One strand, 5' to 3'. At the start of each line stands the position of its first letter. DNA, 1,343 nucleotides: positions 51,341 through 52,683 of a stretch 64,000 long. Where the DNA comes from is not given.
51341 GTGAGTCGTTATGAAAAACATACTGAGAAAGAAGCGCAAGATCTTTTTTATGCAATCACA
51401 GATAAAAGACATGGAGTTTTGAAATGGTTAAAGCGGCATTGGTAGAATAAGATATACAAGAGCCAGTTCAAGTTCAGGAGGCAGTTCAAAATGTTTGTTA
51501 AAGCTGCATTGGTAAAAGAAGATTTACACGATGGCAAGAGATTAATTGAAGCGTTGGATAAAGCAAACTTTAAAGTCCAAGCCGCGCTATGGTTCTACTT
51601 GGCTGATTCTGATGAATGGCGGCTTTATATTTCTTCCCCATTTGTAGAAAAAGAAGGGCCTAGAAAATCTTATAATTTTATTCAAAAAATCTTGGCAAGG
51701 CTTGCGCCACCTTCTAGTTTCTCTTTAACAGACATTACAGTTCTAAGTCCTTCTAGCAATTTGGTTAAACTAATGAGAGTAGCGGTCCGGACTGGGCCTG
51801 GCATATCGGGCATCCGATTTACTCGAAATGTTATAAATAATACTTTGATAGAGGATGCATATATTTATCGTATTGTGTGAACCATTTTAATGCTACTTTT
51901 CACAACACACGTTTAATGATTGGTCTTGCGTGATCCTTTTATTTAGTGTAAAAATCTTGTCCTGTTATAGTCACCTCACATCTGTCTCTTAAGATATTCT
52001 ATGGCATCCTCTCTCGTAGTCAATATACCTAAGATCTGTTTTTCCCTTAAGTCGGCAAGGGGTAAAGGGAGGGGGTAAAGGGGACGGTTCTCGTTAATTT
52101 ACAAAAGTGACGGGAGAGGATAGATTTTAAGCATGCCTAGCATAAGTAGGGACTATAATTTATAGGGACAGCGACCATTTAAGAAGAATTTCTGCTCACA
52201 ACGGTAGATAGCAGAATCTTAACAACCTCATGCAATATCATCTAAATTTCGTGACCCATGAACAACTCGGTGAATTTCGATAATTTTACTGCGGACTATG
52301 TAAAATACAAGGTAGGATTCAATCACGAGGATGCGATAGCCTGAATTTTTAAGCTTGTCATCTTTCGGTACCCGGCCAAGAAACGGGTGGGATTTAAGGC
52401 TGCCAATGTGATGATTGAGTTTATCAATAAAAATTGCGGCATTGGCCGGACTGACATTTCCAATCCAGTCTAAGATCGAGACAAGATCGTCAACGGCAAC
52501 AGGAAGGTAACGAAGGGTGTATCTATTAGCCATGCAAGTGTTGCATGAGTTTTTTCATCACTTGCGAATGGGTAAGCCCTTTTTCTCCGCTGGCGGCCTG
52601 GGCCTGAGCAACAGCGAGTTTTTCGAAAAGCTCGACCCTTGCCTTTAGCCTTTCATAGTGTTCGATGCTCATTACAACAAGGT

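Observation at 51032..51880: AT-rich two-gene islet: a HEPN protein plus an unrecognisable partner (candidate new toxin-antitoxin or defence pair)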

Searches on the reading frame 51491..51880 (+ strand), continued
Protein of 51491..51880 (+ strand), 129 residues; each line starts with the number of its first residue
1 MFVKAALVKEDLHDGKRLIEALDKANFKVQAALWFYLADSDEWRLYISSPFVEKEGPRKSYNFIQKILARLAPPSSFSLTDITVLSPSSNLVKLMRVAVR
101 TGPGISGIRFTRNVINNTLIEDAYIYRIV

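Call 53: find_homologous_proteins(query=L010:3792-4112:-)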
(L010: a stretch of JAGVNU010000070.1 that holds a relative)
Query L010:3792-4112:- (106 aa): 1207 proteins with E <= 0.001 among 1231 candidates; the best 120 are listed.
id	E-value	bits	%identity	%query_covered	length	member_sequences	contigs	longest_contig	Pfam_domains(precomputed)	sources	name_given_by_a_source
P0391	2.5e-62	226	98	100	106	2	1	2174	PF18765.8,PF01909.30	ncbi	-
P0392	4.8e-61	221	96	100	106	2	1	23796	PF18765.8,PF01909.30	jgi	-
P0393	1.8e-59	216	95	100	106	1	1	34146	PF18765.8,PF01909.30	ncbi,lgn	-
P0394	1.2e-50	188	83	100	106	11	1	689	PF18765.8,PF01909.30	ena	-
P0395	6.5e-50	186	77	100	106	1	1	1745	PF18765.8,PF01909.30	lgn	-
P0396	1.1e-49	185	78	100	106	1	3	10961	PF18765.8,PF01909.30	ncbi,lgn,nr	ncbi:MAG: nucleotidyltransferase domain-containing protein [Nitrospirae bacterium]|nr:nucleotidyltra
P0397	1.4e-49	185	78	100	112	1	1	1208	PF18765.8,PF01909.30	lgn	-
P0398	1.8e-49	184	79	100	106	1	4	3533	PF18765.8,PF01909.30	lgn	-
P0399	2.8e-49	184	79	98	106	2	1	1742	PF18765.8,PF01909.30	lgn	-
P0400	3.3e-49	183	78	100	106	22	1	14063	PF18765.8,PF01909.30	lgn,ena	-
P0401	6.0e-49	183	79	100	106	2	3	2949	PF18765.8,PF01909.30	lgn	-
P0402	1.1e-48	182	79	100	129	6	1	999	PF18765.8,PF01909.30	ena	-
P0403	1.6e-48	181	77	100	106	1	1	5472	PF18765.8,PF01909.30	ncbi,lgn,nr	ncbi:MAG: nucleotidyltransferase domain-containing protein [Nitrospirae bacterium]|nr:nucleotidyltra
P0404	1.8e-48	181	78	100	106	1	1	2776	PF18765.8,PF01909.30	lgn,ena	-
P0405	3.3e-48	180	76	100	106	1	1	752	PF18765.8,PF01909.30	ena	-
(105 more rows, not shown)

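Call 60: search_dna_similar(query=window:51491-51880:+, collection=plasmids, mode=protein, max_evalue=0.001, max_rows=20)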
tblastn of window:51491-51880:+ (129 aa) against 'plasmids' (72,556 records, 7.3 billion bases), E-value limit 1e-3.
Records with a match: 2; places in all: 2; records where one place covers at least 80% of the query: 1.
Best place of each record, by identity: <60% 2.
By first word of the organism name: Acinetobacter 1; Deinococcus 1.
By predicted mobility (MOB-suite, as given by PLSDB): non-mobilizable 2.
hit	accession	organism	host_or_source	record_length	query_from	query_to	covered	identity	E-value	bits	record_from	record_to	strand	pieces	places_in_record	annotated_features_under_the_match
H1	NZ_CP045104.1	Acinetobacter johnsonii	cell culture,urban river water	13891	15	129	89%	29.7%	2e-4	47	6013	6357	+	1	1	hypothetical protein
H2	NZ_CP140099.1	Deinococcus sp. AB2017081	pure culture,soil near an iron factory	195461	5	93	69%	36.0%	2e-9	61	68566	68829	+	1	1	DUF3800 domain-containing protein | hypothetical protein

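Call 61: search_dna_similar(query=window:51491-51880:+, collection=phages, mode=protein, max_evalue=0.001, max_rows=20)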
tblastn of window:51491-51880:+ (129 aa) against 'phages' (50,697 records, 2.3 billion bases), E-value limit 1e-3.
No match.

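Call 62: find_related_loci(query=A1, collection=viral_contigs, flank=5000)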
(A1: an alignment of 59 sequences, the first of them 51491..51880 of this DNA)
Query A1 (129 aa) in viral_contigs; peptide patterns used: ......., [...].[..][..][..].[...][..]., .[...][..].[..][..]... (x = any residue, [..] = any of these).
112 stretches matched a pattern; 2 encode a relative of the query (tblastn E <= 1e-3); 2 distinct loci.
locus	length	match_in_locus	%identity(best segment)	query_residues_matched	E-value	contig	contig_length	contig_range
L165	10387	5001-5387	46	4-128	1e-34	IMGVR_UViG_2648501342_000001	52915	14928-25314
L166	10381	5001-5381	38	2-128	3e-24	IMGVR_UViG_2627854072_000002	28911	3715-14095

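Call 63: get_annotated_region(hit=H1, flank=2500)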
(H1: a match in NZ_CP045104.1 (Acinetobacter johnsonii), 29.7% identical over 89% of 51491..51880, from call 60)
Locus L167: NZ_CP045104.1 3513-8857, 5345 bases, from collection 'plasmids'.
description: Acinetobacter johnsonii strain AJ413 plasmid pAJ4131, complete sequence
organism: Acinetobacter johnsonii (NCBI taxid 40214)
taxonomy: Bacteria; Pseudomonadota; Gammaproteobacteria; Moraxellales; Moraxellaceae; Acinetobacter; Acinetobacter johnsonii
host: -; source: cell culture,urban river water; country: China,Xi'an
typing (MOB-suite, as given by PLSDB): non-mobilizable; replicon rep_cluster_1364
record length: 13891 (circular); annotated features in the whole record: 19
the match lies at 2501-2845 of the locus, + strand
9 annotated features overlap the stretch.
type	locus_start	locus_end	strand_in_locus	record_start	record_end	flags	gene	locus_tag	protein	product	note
CDS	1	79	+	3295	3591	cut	-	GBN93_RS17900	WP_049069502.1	hypothetical protein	-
CDS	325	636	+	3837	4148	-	-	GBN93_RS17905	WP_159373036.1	BrnT family toxin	-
CDS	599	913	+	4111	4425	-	-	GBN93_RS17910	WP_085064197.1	BrnA antitoxin family protein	-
CDS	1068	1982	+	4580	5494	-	-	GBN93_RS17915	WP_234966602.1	DUF6236 family protein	-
CDS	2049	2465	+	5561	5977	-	-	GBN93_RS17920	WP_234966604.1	HEPN domain-containing protein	-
CDS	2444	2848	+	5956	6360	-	-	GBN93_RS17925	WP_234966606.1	hypothetical protein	-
CDS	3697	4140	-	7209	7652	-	-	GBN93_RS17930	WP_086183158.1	N-acetyltransferase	-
CDS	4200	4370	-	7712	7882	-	-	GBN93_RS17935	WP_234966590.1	hypothetical protein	-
CDS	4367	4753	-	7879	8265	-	-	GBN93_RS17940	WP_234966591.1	hypothetical protein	-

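Call 64: get_annotated_region(hit=H2, flank=2500)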
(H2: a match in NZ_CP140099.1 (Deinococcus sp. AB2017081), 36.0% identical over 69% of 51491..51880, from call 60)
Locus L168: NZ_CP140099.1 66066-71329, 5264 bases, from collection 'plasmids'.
description: Deinococcus sp. AB2017081 plasmid unnamed1, complete sequence
organism: Deinococcus sp. AB2017081 (NCBI taxid 3093660)
taxonomy: Bacteria; Deinococcota; Deinococci; Deinococcales; Deinococcaceae; Deinococcus; Deinococcus sp. AB2017081
host: -; source: pure culture,soil near an iron factory; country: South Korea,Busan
typing (MOB-suite, as given by PLSDB): non-mobilizable
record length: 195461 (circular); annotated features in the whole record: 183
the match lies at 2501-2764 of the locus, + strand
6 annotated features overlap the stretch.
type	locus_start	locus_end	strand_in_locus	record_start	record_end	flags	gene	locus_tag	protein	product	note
CDS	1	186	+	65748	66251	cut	-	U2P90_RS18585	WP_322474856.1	DUF3105 domain-containing protein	-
CDS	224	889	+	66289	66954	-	-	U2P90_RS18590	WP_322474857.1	response regulator transcription factor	GO:0000160 - phosphorelay signal transduction system [Evidence IEA]; GO:0006355 - regulation of DNA-templated ...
CDS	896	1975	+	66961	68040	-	-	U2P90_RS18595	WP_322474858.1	HAMP domain-containing sensor histidine kinase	GO:0007165 - signal transduction [Evidence IEA]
CDS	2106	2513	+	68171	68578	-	-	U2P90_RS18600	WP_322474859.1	hypothetical protein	-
CDS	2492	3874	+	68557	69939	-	-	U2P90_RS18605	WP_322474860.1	DUF3800 domain-containing protein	-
CDS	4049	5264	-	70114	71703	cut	lnt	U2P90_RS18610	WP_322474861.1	apolipoprotein N-acyltransferase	GO:0042158 - lipoprotein biosynthetic process [Evidence IEA]; GO:0006497 - protein lipidation [Evidence IEA]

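Call 65: search_protein_families(library=pfam, proteins=[L168:2106-2513:+, L168:2492-3874:+, L167:2049-2465:+, L167:2444-2848:+, L167:1068-1982:+], max_evalue=0.1)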
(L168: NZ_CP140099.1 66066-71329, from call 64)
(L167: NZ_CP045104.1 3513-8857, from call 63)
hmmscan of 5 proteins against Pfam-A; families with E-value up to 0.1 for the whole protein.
L168:2106-2513:+ (135 aa): 0 families

L168:2492-3874:+ (460 aa): 1 family
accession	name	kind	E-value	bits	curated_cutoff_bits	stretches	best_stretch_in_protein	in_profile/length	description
PF12686.12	DUF3800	-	0.00032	21.8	21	1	156-376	14-148/149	Protein of unknown function (DUF3800)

L167:2049-2465:+ (138 aa): 1 family
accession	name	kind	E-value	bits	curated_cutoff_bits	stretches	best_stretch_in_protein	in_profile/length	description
PF05168.19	HEPN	-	6.2e-06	26.8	22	1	10-123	8-107/117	HEPN domain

L167:2444-2848:+ (134 aa): 0 families

L167:1068-1982:+ (304 aa): 1 family
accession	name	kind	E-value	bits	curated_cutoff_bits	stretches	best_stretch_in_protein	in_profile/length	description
PF19749.4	DUF6236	-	1.2e-08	35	26.2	1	116-275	153-306/324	Family of unknown function (DUF6236)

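Call 68: search_protein_families(library=padloc, proteins=[L168:2492-3874:+, L168:2106-2513:+, P0360, P0320, P0333, L167:2049-2465:+, L167:2444-2848:+, L167:1068-1982:+], max_evalue=0.1)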
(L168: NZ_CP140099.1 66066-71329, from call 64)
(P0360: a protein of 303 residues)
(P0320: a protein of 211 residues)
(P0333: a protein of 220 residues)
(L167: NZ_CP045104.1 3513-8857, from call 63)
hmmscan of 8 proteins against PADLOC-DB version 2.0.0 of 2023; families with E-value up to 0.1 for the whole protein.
L168:2492-3874:+ (460 aa): 0 families

L168:2106-2513:+ (135 aa): 1 family
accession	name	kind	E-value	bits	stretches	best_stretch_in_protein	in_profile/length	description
PDLC04558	PDC-M28A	-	1.8e-06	26.5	1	12-114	13-113/138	-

P0360 (303 aa): 0 families

P0320 (211 aa): 0 families

P0333 (220 aa): 0 families

L167:2049-2465:+ (138 aa): 1 family
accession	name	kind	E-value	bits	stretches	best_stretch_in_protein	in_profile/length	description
PDLC04558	PDC-M28A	-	3.9e-07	28.6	1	13-109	12-106/138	-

L167:2444-2848:+ (134 aa): 0 families

L167:1068-1982:+ (304 aa): 0 families

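Call 87: search_protein_families(library=phrogs, proteins=[window:51491-51880:+, P0256, L168:2492-3874:+], max_evalue=0.1)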
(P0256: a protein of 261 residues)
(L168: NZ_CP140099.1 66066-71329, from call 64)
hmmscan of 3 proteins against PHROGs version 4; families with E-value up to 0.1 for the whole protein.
window:51491-51880:+ (129 aa): 1 family
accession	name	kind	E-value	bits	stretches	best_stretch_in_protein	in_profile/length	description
phrog_5760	-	unknown function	1.9e-05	25.9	1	6-127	11-131/133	-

P0256 (261 aa): 2 families
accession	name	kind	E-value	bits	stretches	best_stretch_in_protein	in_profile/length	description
phrog_5737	-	unknown function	3.9e-39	134.9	1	1-137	1-138/138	-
phrog_5760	-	unknown function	0.0079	17.5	1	144-260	19-132/133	-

L168:2492-3874:+ (460 aa): 1 family
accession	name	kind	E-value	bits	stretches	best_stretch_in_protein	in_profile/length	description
phrog_5760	-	unknown function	0.037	15.3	1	8-64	14-69/133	-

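Call 89: search_solved_structures(query=L010:3792-4112:-, max_evalue=1)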
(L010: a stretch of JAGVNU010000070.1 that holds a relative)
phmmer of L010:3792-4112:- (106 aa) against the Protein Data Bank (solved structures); distinct sequences matched with E-value up to 1: 13.
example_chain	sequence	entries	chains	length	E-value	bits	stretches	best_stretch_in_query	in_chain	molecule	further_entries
2rff_A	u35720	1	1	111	0.0051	20.4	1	21-58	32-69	Putative nucleotidyltransferase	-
9xbd_E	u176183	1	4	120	0.0088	19.7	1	22-87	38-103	Nucleotidyltransferase domain-containing protein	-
1no5_A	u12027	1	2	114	0.013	19.1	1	9-59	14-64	Hypothetical protein HI0073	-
9z7q_I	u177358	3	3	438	0.062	16.9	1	16-47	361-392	Cmr1-MntA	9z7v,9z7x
9dbh_A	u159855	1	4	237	0.077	16.6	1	21-50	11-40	HalB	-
9dbj_A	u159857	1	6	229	0.08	16.6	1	22-50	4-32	HalB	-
6l35_H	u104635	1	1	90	0.36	14.5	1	4-52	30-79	PsaH photosystem I reaction center subunit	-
7xqp_H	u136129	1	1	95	0.41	14.3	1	4-52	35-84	PsaH photosystem I reaction center subunit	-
7ksq_H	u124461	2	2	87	0.44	14.2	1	4-52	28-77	PsaH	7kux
7ae2_B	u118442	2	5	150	0.47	14.1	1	15-48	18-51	MNT ANTITOXIN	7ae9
6p01_A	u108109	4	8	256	0.52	14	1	23-71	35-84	Kanamycin nucleotidyltransferase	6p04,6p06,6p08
1wot_A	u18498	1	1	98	0.6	13.8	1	19-48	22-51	PUTATIVE MINIMAL NUCLEOTIDYLTRANSFERASE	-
9lut_H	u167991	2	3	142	0.73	13.5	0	3-55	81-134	Photosystem I reaction center subunit VI, chloroplastic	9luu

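Call 90: search_solved_structures(query=L010:3397-3795:-, max_evalue=1)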
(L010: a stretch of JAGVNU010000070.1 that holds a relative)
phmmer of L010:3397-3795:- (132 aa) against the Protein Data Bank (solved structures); distinct sequences matched with E-value up to 1: 3.
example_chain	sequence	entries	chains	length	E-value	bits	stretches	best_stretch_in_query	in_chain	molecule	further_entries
9xbd_A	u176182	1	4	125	3.3e-11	46.9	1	11-123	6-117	HEPN domain-containing protein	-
9xbc_A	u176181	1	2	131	1.4e-10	44.8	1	11-123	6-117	HEPN domain-containing protein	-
2hsb_A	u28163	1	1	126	1.4e-07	35.1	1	13-130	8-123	Hypothetical UPF0332 protein AF0298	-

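Call 93: list_cluster_members(proteins=[P0001, P0121, P0256, P0360])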
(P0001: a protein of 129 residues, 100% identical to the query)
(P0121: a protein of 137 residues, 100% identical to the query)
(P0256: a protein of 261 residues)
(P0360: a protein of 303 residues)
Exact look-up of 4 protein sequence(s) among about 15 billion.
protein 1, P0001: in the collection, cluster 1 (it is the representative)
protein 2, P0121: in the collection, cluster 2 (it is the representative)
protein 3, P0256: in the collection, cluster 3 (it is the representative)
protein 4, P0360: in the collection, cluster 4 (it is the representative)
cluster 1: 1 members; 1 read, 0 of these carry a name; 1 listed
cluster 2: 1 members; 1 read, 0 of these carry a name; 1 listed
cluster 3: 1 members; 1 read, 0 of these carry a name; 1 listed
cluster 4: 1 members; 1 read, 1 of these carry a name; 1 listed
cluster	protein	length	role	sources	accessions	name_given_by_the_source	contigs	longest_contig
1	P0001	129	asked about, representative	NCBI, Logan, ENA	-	-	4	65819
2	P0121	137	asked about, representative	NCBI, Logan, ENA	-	-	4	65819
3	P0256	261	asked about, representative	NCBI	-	-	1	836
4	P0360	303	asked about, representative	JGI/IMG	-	hypothetical protein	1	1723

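Call 95: find_encoding_contigs(protein=P0256, flank=2000, max_places=3)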
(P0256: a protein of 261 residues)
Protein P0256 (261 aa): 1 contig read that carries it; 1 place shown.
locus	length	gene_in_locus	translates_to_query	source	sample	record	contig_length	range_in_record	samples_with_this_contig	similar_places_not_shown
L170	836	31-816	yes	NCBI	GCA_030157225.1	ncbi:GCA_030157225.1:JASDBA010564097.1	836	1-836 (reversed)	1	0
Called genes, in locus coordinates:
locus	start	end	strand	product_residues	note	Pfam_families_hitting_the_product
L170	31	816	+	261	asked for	PF05168:HEPN (weak)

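Call 97: search_protein_families(library=phrogs, proteins=[L165:2834-3115:-, L165:3203-3463:+, L165:3781-4263:+, L165:4297-4545:+, L165:4627-5016:+, L165:4995-5396:+, L165:5429-5773:-, L165:6269-6847:+, L165:6970-7623:-], max_evalue=0.001)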
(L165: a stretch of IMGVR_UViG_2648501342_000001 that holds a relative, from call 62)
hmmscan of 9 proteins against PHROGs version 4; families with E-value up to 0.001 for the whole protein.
L165:2834-3115:- (93 aa): 0 families

L165:3203-3463:+ (86 aa): 0 families

L165:3781-4263:+ (160 aa): 0 families

L165:4297-4545:+ (82 aa): 0 families

L165:4627-5016:+ (129 aa): 1 family
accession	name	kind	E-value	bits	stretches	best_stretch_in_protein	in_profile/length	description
phrog_5737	-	unknown function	7.3e-35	121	1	1-129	1-138/138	-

L165:4995-5396:+ (133 aa): 1 family
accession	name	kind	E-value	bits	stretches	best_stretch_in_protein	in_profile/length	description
phrog_5760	-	unknown function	3.9e-06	28.2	1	13-131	19-132/133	-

L165:5429-5773:- (114 aa): 1 family
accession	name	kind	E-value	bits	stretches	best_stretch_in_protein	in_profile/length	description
phrog_3352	-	unknown function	3.3e-23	82.8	1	3-110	3-109/111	-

L165:6269-6847:+ (192 aa): 0 families

L165:6970-7623:- (217 aa): 12 families
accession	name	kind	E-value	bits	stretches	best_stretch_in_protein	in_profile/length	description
phrog_2649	-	lysis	4.3e-40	139.2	2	6-150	96-235/261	endolysin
phrog_6523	-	lysis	2.8e-13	51.2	1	2-77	94-158/255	endolysin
phrog_1493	-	lysis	2.9e-13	50.8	2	134-216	206-307/394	endolysin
phrog_5115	-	moron, auxiliary metabolic gene and host takeover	9.5e-12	45.7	1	2-61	84-144/283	ferredoxin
phrog_1224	-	head and packaging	2.2e-11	44.7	1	155-214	6-64/438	endolysin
phrog_1512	-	lysis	9.5e-11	43.2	1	22-153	120-245/314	endolysin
phrog_15351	-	lysis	1.4e-10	42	1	2-46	100-145/289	endolysin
phrog_465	-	lysis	2.9e-08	34.4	1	7-74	128-197/292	endolysin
phrog_15213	-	unknown function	4.2e-08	33.1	1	86-205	152-273/781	-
phrog_17001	-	lysis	1.6e-06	28.9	0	128-209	11-103/265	endolysin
phrog_16428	-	lysis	3e-05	23.9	0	85-150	458-518/520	endolysin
phrog_6707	-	lysis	0.00015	21.7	0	173-214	201-242/311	endolysin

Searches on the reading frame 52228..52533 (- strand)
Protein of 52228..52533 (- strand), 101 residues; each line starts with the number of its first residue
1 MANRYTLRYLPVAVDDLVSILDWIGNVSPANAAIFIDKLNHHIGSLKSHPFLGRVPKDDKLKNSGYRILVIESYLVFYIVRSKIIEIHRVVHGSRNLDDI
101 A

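Call 3: search_protein_families(library=pfam, proteins=[window:52228-52533:-], max_evalue=1)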
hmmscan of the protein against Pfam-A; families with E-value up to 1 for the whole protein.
window:52228-52533:- (101 aa): 1 family
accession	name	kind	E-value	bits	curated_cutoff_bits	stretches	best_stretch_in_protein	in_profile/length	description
PF05016.21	ParE_toxin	-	4.3e-13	50.1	23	1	8-96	2-88/89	ParE toxin of type II toxin-antitoxin system, parDE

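Call 84: find_encoding_contigs(protein=window:52228-52533:-, flank=5000, max_places=6)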
Protein window:52228-52533:- (101 aa): 1 contig read that carries it; 1 place shown.
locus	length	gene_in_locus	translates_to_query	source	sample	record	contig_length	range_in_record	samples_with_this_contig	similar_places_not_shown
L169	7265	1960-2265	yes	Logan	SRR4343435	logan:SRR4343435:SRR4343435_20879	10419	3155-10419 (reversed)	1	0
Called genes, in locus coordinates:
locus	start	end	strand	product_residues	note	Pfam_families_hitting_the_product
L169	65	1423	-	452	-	PF00753:Lactamase_B, PF23023:Anti-Pycsar_Apyc1 (faint), PF12706:Lactamase_B_2, PF16661:Lactamase_B_6, PF10996:Beta-Casp, PF07521:RMMBL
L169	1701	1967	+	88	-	PF02604:PhdYeFM_antitox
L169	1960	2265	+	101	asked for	PF05016:ParE_toxin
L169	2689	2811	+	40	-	-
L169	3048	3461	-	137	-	-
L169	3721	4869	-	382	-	-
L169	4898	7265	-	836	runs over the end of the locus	PF12704:MacB_PCD, PF02687:FtsX, PF12704:MacB_PCD, PF02687:FtsX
